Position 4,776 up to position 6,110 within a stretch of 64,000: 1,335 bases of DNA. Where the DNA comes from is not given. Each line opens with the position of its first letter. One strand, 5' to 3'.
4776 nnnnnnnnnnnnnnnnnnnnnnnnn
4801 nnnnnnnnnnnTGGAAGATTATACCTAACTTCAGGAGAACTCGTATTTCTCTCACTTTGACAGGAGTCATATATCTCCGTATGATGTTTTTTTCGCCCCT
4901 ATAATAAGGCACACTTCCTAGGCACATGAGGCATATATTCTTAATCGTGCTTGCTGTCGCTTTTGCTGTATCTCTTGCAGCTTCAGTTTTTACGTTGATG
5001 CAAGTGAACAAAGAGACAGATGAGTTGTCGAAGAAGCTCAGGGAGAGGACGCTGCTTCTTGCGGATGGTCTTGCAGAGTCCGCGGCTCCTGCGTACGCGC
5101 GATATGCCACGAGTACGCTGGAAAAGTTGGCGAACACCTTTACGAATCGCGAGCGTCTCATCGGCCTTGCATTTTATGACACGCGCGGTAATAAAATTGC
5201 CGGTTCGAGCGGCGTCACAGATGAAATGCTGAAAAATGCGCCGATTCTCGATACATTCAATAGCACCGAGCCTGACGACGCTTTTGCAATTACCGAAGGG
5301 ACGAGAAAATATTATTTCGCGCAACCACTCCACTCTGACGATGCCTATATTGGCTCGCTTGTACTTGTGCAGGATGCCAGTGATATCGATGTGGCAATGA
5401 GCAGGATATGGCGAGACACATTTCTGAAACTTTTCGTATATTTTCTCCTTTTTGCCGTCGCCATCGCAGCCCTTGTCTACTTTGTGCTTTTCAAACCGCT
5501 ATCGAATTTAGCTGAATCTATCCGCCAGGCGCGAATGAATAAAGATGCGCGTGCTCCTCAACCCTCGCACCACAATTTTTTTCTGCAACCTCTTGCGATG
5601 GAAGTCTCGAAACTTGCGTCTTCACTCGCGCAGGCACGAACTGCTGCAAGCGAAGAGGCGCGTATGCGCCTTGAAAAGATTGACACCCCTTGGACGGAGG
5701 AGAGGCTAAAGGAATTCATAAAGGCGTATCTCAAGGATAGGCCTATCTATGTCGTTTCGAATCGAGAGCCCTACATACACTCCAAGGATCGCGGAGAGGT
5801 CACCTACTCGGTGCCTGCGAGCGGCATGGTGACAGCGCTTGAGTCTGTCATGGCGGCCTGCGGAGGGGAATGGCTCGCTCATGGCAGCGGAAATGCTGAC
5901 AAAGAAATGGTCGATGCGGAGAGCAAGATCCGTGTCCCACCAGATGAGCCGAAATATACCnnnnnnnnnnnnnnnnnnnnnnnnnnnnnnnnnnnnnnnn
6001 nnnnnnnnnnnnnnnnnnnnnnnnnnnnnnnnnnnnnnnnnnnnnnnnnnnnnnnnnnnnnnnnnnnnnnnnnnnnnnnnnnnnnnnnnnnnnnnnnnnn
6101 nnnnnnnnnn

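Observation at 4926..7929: Membrane sensor-HAMP-OtsA fusion followed by an IMPase-family gene: a signal-gated trehalose module?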

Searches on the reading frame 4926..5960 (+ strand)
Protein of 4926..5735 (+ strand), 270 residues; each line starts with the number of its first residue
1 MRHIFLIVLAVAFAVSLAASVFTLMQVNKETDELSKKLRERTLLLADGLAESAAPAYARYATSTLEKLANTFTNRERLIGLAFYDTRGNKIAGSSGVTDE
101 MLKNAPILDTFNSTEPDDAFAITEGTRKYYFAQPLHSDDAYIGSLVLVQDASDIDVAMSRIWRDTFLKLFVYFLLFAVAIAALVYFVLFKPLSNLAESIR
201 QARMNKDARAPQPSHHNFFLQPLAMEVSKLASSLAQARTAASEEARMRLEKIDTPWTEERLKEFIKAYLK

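Call 10: search_protein_families(library=pfam, proteins=[window:4926-5735:+], max_evalue=10)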
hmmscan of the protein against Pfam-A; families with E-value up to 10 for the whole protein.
seq(270 aa): 9 families
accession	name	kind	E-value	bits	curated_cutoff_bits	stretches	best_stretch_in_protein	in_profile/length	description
PF10144.15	SMP_2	-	0.0034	17.5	28.9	1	5-95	14-103/159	Bacterial virulence factor haemolysin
PF06103.16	DUF948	-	0.004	17.7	37.2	1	6-40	3-37/89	Bacterial protein of unknown function (DUF948)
PF16736.11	sCache_like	-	0.03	15.1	27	1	90-147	55-114/117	Single Cache-like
PF13962.11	PGG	-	0.045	14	24.1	1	3-40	54-93/116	Domain of unknown function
PF14827.12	dCache_3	-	0.045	13.8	25.7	1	60-153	50-146/239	Double sensory domain of two-component sensor kinase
PF00335.26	Tetraspanin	-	0.045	13.8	32.1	1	2-40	76-114/225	Tetraspanin family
PF05338.17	DUF717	-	0.075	13.6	27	1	217-244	12-39/55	Protein of unknown function (DUF717)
PF12693.12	GspL_C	-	0.12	12.6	29.6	1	6-42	11-47/158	GspL periplasmic domain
PF06305.16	LapA_dom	-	0.19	12.1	28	1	6-40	24-58/64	Lipopolysaccharide assembly protein A domain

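Call 11: find_homologous_proteins(query=window:4926-5735:+)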
Query seq(270 aa) (270 aa): 34 proteins with E <= 0.001 among 3509 candidates.
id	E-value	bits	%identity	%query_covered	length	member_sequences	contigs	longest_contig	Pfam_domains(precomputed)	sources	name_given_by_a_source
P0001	9.2e-62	227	45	100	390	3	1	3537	-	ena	-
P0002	5.6e-60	221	45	100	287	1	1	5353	-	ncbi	ncbi:MAG: hypothetical protein UY74_C0056G0006, partial [Candidatus Kaiserbacteria bacterium GW2011_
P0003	6.9e-60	221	42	100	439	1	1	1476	PF02743.25,PF23846.2,PF00982.28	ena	-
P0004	1.1e-58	217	41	100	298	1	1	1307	-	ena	-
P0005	1.4e-57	213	42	100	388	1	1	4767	PF00982.28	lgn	-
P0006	6.7e-57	211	41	100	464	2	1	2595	PF00982.28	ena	-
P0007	7.0e-57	211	41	100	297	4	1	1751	-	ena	-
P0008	7.6e-56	207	42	100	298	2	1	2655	PF02743.25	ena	-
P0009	9.0e-56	207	39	100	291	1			-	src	-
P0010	2.2e-55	206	40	100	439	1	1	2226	-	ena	-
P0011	1.5e-54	203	44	100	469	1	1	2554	PF00982.28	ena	-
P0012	2.6e-54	202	42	92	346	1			-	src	-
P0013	2.0e-53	200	42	100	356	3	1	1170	-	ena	-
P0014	4.2e-53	198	41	100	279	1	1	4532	-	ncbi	ncbi:MAG: hypothetical protein AAB899_03015, partial [Patescibacteria group bacterium]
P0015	3.5e-52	195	42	100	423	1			PF00982.28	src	-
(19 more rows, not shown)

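Call 19: search_protein_representatives(protein=window:4926-5735:+)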
Query: 270 residues. Proteins with E-value up to 0.001 (for the whole library): 462; up to 1e-10: 186; up to 1e-30: 10. The best 150 are listed.
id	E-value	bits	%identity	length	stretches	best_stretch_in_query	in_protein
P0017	3.9e-52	193.6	39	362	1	2-270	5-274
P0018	4.9e-52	193.3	45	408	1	1-270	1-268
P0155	4.0e-49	183.8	35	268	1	1-269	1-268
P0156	1.9e-41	158.6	35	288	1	1-267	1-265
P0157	5.8e-39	150.5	32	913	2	24-265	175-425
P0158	8.8e-39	149.9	40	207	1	1-206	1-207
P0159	9.2e-35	136.8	38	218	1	62-265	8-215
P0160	1.1e-34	136.6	35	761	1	2-269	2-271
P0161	1.3e-31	126.4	32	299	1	6-267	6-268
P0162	5.7e-31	124.4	30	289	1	6-267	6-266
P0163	2.6e-30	122.2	42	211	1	126-270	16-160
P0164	3.1e-30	121.9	30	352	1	5-268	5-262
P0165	3.5e-29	118.5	35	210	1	1-206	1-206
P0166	4.5e-29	118.2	36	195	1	1-189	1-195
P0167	1.2e-28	116.8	35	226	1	6-221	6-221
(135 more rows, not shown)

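Call 22: search_protein_families(library=pfam, alignment_id=A1, max_evalue=0.001)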
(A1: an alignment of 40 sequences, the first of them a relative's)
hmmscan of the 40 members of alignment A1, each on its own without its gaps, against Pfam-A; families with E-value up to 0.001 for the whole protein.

A. member 1, P0157 (913 aa): 2 families
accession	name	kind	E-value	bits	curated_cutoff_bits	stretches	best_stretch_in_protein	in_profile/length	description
PF00982.27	Glyco_transf_20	-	3.2e-119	399.2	32.5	1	433-900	2-471/473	Glycosyltransferase family 20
PF10144.15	SMP_2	-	1.5e-06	28.4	28.9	0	171-280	34-138/159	Bacterial virulence factor haemolysin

B. families by the number of members that match (of 40 scanned): 8 families
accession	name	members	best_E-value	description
PF00982.27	Glyco_transf_20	17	2.2e-120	Glycosyltransferase family 20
PF13692.12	Glyco_trans_1_4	3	7.7e-08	Glycosyl transferases group 1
PF00534.26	Glycos_transf_1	3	0.00022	Glycosyl transferases group 1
PF17203.10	sCache_3_2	2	0.00031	Single cache domain 3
PF04107.18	GCS2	1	2.7e-09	Glutamate-cysteine ligase family 2(GCS2)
PF10144.15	SMP_2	1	1.5e-06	Bacterial virulence factor haemolysin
PF18719.7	ArlS_N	1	0.00045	ArlS sensor domain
PF17152.10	CHASE8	1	0.00071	Periplasmic sensor domain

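Call 36: predict_structure(alignment_id=A3)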
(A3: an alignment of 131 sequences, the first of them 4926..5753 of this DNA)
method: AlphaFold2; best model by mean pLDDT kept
length: 276 residues; sequences in the alignment: 131
mean_pLDDT: 85.0   pTM: 0.63
mean pLDDT of the five models: 85.0, 84.0, 83.5, 82.8, 82.0
residues with pLDDT >= 90: 104; 70-90: 148; 50-70: 24; < 50: 0
segments of 3 or more residues with pLDDT < 50: none
pLDDT, mean of each block of 10 residues (from residue 1): 87 93 95 95 92 88 87 82 89 85 77 87 91 90 92 94 94 92 88 83 66 62 81 84 84 70 78 69
secondary structure, 60 per line:
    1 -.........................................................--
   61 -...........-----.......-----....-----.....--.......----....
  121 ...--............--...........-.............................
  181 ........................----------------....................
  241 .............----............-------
elements in order: H2-58 H62-72 E78-84 E90-93 H99-103 H106-112 E117-123 E126-137 E140-150 H152-204 H221-253 H258-269

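Call 39: fold_search(model_id=the predicted structure, library=pdb)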
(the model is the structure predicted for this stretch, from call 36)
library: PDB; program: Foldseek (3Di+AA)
matches with E <= 10: 1467; with E <= 0.001: 25
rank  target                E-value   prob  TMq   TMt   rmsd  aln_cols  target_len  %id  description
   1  9a5d_A                6.3e-10  1.00  0.58  0.30   5.4       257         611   16  Integrative model of WALK-YYCH by crosslinking MS and deep learning (released 2024-09-18)
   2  5is1                  1.3e-05  1.00  0.39  0.72   3.3       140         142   15  Crystal structure of the extracellular domain of sensor histidine kinase YycG from Staphylococcus aureus at 2.0 Angstrom (released 2016-07-20)
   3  7dud_A                1.9e-05  1.00  0.40  0.68   3.7       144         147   13  Crystal Structure of erWalK (released 2022-01-19)
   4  4ywz_A                2.2e-05  1.00  0.40  0.68   3.7       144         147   13  Crystal structure of the extracellular receptor domain of the essential sensor kinase WalK from Staphylococcus aureus (released 2016-03-30)
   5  4ywz_B                3.5e-05  1.00  0.42  0.75   3.5       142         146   15  Crystal structure of the extracellular receptor domain of the essential sensor kinase WalK from Staphylococcus aureus (released 2016-03-30)
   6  2p7j_A                8.7e-05  1.00  0.34  0.35   5.9       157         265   14  Crystal structure of the domain of putative sensory box/GGDEF family protein from Vibrio parahaemolyticus (released 2007-05-01)
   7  3b42_B                1.1e-04  1.00  0.22  0.42  14.1       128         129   13  Periplasmic sensor domain of chemotaxis protein GSU0935 (released 2008-04-08)
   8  3b42_A                1.6e-04  1.00  0.21  0.42  15.2       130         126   15  Periplasmic sensor domain of chemotaxis protein GSU0935 (released 2008-04-08)
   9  3by8                  2.2e-04  1.00  0.32  0.60   4.7       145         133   15  Crystal Structure of the E.coli DcuS Sensor Domain (released 2008-08-12)
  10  4jgo_B                2.3e-04  1.00  0.28  0.35   7.9       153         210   13  The crystal structure of sporulation kinase d sensor domain from Bacillus subtilis subsp. (released 2013-05-15)
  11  3lid_A                2.7e-04  1.00  0.36  0.36   5.8       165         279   13  Crystal Structure of the extracellular domain of the putative histidine kinase vpHK1S-Z8 (released 2010-05-05)
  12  3by9_B                3.5e-04  1.00  0.31  0.33   5.7       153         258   20  Crystal structure of the V. cholerae Histidine Kinase DctB Sensor Domain (released 2008-08-12)
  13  4jgq_B                3.7e-04  1.00  0.28  0.37   7.5       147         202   14  The crystal structure of sporulation kinase D mutant sensor domain, r131a, from Bacillus subtilis subsp in co-crystall (released 2013-05-15)
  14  4jgq_A                3.9e-04  1.00  0.26  0.34   7.7       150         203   13  The crystal structure of sporulation kinase D mutant sensor domain, r131a, from Bacillus subtilis subsp in co-crystall (released 2013-05-15)
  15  3lie_B                4.2e-04  1.00  0.33  0.34   6.8       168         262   14  Crystal Structure of the extracellular domain of the putative histidine kinase vpHK1S-Z8 (released 2010-05-05)
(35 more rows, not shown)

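Call 57: search_protein_families(library=pfam, proteins=[L004:4835-6031:+, L004:6031-6828:+, L004:10005-12689:+, L003:2091-2690:+, L003:2699-3175:+], max_evalue=0.0001)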
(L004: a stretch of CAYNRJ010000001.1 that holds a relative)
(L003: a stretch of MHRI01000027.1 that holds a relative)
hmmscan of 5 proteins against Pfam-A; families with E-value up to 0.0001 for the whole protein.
L004:4835-6031:+ (399 aa): 3 families
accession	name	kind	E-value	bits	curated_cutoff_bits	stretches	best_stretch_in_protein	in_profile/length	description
PF22422.2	MGH1-like_GH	-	8.6e-75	252.9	27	1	31-389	1-355/356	Mannosylglycerate hydrolase MGH1-like glycoside hydrolase domain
PF03200.22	Glyco_hydro_63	-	2.5e-12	46.8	22.4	1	275-398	351-491/492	Glycosyl hydrolase family 63 C-terminal domain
PF01204.24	Trehalase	-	2.7e-10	40.2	21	1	208-357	309-454/512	Trehalase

L004:6031-6828:+ (266 aa): 1 family
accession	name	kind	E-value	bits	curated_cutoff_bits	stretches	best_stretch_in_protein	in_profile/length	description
PF00480.26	ROK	-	1e-26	94.6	22.9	1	4-262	2-291/294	ROK family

L004:10005-12689:+ (895 aa): 6 families
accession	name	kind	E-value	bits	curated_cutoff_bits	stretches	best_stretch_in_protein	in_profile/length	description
PF00122.25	E1-E2_ATPase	-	3.4e-44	151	28.1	1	114-304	4-181/181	E1-E2 ATPase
PF00689.26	Cation_ATPase_C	-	2.3e-43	148.4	27.3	1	720-889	1-175/175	Cation transporting ATPase, C-terminus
PF00690.31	Cation_ATPase_N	-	2.2e-18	66.1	20.4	1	5-71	1-68/69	Cation transporter/ATPase, N-terminus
PF13246.12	Cation_ATPase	-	2.6e-18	66.3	21.7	1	394-476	5-89/91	Cation transport ATPase (P-type)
PF00702.32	Hydrolase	-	3.6e-18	67.1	26.4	1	321-650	2-191/191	haloacid dehalogenase-like hydrolase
PF12710.13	HAD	-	2.7e-05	25.1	27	1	498-645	45-187/189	haloacid dehalogenase-like hydrolase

L003:2091-2690:+ (200 aa): 0 families

L003:2699-3175:+ (159 aa): 1 family
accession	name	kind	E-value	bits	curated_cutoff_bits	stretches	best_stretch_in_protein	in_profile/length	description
PF08719.17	NADAR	-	2.3e-26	93.4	35.1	1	24-153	10-159/163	NADAR domain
